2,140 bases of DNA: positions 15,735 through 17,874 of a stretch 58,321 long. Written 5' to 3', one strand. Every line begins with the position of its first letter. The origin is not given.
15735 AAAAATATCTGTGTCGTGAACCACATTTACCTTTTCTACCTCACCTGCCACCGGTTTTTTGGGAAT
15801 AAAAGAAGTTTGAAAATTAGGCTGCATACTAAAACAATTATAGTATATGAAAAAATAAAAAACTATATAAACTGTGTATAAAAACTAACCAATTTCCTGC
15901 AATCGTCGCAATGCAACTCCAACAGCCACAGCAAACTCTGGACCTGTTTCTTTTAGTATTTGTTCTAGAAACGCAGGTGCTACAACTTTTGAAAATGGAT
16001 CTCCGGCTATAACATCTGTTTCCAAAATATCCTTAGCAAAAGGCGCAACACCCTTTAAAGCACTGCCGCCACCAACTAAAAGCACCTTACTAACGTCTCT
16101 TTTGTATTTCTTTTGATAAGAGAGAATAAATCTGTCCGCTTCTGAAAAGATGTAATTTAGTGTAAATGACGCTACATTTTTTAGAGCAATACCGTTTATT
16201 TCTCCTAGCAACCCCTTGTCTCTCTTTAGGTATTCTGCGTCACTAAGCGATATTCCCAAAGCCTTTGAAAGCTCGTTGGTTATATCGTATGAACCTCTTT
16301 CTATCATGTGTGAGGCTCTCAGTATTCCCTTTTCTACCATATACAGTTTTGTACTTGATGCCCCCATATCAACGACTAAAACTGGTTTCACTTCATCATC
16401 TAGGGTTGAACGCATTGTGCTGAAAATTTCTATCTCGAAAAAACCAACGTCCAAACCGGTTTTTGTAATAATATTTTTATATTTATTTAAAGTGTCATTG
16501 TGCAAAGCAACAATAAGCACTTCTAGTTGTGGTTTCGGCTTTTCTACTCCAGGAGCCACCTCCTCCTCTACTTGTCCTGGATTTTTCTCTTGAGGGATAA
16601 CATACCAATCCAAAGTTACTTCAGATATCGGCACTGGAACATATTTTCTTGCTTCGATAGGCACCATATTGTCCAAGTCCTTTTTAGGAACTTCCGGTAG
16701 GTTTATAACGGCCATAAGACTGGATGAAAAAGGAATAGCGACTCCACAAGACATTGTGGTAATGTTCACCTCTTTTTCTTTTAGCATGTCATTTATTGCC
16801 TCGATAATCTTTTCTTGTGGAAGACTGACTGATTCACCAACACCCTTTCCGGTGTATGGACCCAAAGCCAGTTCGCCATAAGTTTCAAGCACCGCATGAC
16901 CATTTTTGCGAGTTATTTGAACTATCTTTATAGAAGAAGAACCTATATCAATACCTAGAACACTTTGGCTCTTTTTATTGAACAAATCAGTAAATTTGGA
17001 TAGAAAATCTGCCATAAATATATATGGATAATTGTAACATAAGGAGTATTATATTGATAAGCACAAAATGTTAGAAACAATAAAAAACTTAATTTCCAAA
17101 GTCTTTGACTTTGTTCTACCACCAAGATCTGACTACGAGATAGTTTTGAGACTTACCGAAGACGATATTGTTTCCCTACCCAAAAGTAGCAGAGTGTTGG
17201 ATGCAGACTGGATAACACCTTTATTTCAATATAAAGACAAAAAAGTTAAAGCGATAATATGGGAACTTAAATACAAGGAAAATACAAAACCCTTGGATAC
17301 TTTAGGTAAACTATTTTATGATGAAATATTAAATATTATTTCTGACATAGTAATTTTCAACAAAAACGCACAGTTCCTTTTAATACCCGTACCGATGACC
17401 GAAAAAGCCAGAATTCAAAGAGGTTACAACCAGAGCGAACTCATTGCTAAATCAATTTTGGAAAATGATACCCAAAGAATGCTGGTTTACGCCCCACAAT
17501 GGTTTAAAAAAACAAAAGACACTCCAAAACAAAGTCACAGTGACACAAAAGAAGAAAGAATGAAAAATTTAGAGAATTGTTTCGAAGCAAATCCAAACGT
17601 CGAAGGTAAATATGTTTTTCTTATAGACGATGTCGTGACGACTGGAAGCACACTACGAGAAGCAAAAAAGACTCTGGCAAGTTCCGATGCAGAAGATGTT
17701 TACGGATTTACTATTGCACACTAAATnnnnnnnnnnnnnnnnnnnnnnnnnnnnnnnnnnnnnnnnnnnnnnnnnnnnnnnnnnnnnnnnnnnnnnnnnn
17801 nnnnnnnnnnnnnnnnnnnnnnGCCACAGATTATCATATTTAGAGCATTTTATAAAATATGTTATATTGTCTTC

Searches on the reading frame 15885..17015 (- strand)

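Call 8: search_protein_families(library=pfam, proteins=[window:15885-17015:-], max_evalue=0.001)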
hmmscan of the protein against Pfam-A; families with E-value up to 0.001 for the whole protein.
window:15885-17015:- (376 aa): 2 families
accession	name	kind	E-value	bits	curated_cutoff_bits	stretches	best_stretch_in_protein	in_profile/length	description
PF11104.14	PilM_2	-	2e-33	116.2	27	1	21-371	1-339/340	Type IV pilus assembly protein PilM;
PF14450.12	FtsA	-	9e-16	58.8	31.8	1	214-366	2-127/127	Cell division protein FtsA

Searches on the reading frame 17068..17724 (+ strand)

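Call 8: search_protein_families(library=pfam, proteins=[window:17068-17724:+], max_evalue=0.001)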
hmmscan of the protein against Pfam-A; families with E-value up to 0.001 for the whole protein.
window:17068-17724:+ (218 aa): 1 family
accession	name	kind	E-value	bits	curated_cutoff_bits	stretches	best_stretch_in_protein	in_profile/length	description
PF00156.33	Pribosyltran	-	5.6e-08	32.7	26.3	1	153-211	59-118/158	Phosphoribosyl transferase domain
